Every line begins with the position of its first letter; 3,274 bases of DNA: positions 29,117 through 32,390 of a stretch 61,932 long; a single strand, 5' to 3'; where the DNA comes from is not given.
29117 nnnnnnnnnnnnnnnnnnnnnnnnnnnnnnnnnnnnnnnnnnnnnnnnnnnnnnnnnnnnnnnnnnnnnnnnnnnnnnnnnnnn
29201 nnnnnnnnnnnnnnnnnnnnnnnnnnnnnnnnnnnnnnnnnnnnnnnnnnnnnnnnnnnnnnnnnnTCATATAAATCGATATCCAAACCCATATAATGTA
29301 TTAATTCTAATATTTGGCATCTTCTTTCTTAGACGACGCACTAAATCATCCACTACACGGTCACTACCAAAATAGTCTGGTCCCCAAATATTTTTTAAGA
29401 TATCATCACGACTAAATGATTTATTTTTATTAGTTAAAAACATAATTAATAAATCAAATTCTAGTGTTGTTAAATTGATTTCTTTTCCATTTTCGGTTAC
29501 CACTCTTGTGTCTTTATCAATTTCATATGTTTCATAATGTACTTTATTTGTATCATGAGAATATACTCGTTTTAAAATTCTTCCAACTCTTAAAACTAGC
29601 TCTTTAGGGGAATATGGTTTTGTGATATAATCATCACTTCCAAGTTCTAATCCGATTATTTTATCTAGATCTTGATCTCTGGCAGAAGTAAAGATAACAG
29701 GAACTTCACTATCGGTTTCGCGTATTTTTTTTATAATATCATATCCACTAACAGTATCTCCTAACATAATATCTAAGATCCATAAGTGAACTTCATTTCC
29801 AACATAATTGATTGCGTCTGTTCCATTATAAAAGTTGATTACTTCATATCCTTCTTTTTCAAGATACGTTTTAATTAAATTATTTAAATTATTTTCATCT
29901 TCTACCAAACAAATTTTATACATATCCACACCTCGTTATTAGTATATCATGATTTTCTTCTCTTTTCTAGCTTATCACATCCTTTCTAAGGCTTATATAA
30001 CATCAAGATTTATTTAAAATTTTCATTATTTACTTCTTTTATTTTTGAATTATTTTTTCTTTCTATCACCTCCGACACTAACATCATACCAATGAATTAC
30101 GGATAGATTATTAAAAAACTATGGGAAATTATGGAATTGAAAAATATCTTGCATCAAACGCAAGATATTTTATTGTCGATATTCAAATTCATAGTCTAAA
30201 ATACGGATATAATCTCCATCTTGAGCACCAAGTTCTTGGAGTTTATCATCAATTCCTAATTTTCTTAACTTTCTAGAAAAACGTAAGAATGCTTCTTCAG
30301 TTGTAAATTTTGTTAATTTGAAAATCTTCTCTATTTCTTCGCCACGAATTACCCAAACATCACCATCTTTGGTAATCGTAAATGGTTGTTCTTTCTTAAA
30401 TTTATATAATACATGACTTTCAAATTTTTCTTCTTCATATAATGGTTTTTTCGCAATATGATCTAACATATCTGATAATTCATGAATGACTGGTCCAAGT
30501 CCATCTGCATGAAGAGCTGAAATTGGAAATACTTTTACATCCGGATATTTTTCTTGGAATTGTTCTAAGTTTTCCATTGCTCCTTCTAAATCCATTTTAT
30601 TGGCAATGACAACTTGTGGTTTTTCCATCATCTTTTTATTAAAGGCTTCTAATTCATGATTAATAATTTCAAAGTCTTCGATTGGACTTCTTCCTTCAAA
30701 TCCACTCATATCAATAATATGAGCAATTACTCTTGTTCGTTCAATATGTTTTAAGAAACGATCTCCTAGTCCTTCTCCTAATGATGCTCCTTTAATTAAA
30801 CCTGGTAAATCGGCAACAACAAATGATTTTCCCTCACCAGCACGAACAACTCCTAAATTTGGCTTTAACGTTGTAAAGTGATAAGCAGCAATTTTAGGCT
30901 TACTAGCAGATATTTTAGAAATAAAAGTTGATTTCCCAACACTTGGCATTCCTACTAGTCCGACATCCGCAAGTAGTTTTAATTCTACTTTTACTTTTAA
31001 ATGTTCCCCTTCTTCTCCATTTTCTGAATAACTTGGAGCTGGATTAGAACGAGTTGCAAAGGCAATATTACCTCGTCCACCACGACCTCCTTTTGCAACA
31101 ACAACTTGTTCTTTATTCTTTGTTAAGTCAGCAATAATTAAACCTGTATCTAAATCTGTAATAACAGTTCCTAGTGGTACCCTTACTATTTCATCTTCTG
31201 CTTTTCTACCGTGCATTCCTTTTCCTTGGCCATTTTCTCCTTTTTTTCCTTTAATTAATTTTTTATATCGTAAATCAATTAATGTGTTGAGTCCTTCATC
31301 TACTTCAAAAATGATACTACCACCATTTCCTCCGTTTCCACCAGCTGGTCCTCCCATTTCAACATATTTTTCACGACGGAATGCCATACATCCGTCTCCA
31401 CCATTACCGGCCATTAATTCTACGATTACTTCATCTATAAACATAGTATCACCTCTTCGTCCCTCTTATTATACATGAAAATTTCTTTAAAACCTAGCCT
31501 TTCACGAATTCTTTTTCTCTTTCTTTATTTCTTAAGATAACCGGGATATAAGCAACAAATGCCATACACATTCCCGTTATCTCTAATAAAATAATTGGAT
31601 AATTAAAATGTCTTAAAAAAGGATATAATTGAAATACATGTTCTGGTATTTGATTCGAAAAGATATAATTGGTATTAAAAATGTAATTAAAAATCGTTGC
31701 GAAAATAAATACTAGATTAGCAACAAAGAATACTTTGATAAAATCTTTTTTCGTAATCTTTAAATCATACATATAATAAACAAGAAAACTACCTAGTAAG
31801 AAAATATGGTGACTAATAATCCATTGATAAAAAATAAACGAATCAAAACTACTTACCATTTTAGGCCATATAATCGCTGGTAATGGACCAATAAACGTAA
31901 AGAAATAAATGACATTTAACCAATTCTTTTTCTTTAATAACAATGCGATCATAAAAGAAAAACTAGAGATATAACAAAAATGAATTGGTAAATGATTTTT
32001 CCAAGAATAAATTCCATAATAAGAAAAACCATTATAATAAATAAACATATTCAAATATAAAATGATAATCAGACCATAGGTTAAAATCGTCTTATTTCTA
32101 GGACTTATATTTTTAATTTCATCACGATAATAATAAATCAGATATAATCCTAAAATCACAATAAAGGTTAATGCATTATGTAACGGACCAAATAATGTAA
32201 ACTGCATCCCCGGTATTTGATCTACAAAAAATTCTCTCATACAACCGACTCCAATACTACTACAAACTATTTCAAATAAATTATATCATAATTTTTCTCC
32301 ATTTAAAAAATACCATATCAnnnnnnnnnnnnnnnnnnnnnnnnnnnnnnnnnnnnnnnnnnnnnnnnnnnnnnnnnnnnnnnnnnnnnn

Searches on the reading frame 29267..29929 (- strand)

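Call 65: search_protein_families(library=pfam, proteins=[window:29267-29929:-], max_evalue=0.00001)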
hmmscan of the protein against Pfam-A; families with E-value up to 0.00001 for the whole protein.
window:29267-29929:- (220 aa): 2 families
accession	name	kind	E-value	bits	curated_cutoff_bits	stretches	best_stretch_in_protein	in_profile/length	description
PF00072.30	Response_reg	-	2.2e-23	83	30.2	1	6-115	1-110/111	Response regulator receiver domain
PF00486.34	Trans_reg_C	-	1.9e-21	76.4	26.2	1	148-219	1-77/77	Transcriptional regulatory protein, C terminal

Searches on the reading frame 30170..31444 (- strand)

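Call 9: search_protein_families(library=pfam, proteins=[window:30170-31444:-], max_evalue=0.001)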
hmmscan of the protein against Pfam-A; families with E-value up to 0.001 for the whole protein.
window:30170-31444:- (424 aa): 4 families
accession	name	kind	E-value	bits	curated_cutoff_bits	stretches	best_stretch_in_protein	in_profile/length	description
PF01018.28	GTP1_OBG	-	5.7e-58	195.4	27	1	3-157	1-155/155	GTP1/OBG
PF01926.29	MMR_HSR1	-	6.1e-24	84.8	21.9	1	160-283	1-113/113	50S ribosome-binding GTPase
PF09269.16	DUF1967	-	2.6e-23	82.3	27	1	355-422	1-70/70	Domain of unknown function (DUF1967)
PF02421.24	FeoB_N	-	2.8e-08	33.9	27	1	161-251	3-93/156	Ferrous iron transport protein B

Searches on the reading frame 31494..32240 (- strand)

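Call 9: search_protein_families(library=pfam, proteins=[window:31494-32240:-], max_evalue=0.001)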
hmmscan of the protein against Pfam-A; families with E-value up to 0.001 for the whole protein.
window:31494-32240:- (248 aa): 1 family
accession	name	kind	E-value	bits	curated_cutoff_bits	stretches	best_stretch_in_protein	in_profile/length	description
PF14808.11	TMEM164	-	1e-27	97.5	25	1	17-229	2-215/217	TMEM164 family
